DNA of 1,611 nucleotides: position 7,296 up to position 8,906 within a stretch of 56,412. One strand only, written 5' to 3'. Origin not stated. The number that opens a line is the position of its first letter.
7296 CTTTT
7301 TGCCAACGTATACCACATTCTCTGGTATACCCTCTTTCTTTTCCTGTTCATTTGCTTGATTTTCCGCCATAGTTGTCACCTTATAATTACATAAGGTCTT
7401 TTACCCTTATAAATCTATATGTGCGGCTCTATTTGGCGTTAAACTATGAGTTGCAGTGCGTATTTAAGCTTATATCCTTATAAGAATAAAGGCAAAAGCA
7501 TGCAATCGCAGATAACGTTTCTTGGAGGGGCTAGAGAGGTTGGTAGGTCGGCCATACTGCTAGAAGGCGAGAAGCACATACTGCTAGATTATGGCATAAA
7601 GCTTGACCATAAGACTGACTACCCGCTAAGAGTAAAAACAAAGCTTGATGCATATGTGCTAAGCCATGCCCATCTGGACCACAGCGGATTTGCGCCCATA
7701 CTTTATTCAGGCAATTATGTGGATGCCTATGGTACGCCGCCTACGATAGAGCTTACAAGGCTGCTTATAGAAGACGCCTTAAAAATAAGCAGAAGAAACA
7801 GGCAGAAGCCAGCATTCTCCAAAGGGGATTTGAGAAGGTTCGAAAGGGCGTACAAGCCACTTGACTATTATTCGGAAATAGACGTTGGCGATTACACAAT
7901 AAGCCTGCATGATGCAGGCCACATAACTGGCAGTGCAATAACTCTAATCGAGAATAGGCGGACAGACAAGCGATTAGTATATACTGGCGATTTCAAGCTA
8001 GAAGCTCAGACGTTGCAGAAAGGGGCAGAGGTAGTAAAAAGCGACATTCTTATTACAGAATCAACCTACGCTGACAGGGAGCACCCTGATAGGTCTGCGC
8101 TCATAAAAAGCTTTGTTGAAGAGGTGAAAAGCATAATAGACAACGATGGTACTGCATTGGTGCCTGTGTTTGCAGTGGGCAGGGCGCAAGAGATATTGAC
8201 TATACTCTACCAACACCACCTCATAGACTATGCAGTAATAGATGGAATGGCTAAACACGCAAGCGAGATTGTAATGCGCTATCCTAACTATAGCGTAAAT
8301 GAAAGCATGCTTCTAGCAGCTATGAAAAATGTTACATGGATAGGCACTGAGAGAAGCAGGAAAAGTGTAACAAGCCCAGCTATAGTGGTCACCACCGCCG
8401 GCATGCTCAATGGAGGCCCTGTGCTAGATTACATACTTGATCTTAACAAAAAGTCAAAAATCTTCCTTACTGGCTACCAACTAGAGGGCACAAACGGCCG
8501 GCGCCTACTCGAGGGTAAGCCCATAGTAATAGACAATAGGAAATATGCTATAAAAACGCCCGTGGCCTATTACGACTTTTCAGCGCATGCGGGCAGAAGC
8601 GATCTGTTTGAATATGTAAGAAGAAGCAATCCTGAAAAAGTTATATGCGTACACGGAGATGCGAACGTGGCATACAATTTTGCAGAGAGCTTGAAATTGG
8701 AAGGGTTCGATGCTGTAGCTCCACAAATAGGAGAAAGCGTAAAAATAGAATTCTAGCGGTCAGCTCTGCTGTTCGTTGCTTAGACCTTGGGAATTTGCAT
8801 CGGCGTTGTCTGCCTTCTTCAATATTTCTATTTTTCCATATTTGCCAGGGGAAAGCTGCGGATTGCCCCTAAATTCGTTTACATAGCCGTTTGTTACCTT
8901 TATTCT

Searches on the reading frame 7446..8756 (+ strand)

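Call 21: search_protein_families(library=pfam, proteins=[window:7446-8756:+], max_evalue=0.001)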
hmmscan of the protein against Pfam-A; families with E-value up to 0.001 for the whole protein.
window:7446-8756:+ (436 aa): 4 families
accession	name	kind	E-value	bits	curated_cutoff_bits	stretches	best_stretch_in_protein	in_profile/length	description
PF07521.17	RMMBL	-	2.6e-14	53.4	21.6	1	367-426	2-63/63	Zn-dependent metallo-hydrolase RNA specificity domain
PF10996.14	Beta-Casp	-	7.9e-12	46.2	27.7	1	247-354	1-120/120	Beta-Casp domain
PF16661.11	Lactamase_B_6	-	2.2e-08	34.1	27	1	42-198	6-177/193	Metallo-beta-lactamase superfamily domain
PF12706.13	Lactamase_B_2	-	6.1e-06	26.4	27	1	59-214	20-172/200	Beta-lactamase superfamily domain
